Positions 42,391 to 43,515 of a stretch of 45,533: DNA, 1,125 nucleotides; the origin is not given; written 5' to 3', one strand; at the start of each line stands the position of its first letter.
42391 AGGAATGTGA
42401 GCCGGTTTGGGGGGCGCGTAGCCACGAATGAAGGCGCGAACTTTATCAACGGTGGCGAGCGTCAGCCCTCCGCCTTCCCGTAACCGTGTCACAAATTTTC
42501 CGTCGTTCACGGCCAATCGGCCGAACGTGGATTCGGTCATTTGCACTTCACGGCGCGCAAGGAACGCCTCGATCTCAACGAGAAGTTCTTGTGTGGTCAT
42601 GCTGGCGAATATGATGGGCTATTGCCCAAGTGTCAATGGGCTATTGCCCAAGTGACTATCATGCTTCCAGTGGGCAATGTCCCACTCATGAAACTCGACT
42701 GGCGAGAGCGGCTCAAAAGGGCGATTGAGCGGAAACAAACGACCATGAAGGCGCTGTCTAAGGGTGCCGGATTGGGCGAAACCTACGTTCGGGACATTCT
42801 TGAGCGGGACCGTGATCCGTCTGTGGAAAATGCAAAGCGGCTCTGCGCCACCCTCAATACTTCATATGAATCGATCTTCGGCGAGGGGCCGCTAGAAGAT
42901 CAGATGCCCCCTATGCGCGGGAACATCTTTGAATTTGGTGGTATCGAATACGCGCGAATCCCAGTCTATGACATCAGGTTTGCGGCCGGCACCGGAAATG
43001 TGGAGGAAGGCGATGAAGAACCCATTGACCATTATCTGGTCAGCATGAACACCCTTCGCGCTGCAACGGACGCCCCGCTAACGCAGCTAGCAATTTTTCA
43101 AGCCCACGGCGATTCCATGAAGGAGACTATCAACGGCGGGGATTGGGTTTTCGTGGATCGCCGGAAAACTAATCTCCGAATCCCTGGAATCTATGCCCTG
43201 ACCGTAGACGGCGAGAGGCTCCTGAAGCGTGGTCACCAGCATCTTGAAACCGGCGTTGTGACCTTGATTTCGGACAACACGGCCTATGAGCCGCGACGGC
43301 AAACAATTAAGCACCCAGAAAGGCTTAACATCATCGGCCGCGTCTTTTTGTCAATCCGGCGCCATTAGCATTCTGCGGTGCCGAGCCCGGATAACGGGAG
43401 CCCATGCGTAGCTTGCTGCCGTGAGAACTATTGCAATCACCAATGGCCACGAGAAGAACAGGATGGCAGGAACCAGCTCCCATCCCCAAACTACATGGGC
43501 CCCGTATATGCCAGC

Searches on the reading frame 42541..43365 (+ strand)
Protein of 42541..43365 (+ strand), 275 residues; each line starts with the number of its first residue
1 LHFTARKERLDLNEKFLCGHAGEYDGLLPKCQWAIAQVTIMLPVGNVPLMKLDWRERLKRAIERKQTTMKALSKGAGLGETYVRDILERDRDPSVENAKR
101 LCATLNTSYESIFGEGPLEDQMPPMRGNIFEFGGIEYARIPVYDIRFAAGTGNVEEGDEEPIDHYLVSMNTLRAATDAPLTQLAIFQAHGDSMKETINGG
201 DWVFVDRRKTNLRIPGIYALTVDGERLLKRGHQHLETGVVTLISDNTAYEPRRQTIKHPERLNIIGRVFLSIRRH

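Call 34: search_protein_families(library=phrogs, proteins=[window:42541-43365:+], max_evalue=0.0001)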
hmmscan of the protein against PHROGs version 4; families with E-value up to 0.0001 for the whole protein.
window:42541-43365:+ (275 aa): 5 families
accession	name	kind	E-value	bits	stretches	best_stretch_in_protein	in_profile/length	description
phrog_4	-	transcription regulation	9.4e-29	101.6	1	50-274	133-338/400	transcriptional repressor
phrog_6201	-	transcription regulation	6.9e-16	59.2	1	177-273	22-116/121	CI-like repressor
phrog_811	-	DNA, RNA and nucleotide metabolism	1.2e-07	32.3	1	185-275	50-135/140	UmuD-like protein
phrog_3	-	transcription regulation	1.4e-05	26.1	1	49-119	84-152/430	transcriptional repressor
phrog_2967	-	transcription regulation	3.3e-05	24.5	1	55-115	12-72/225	transcriptional regulator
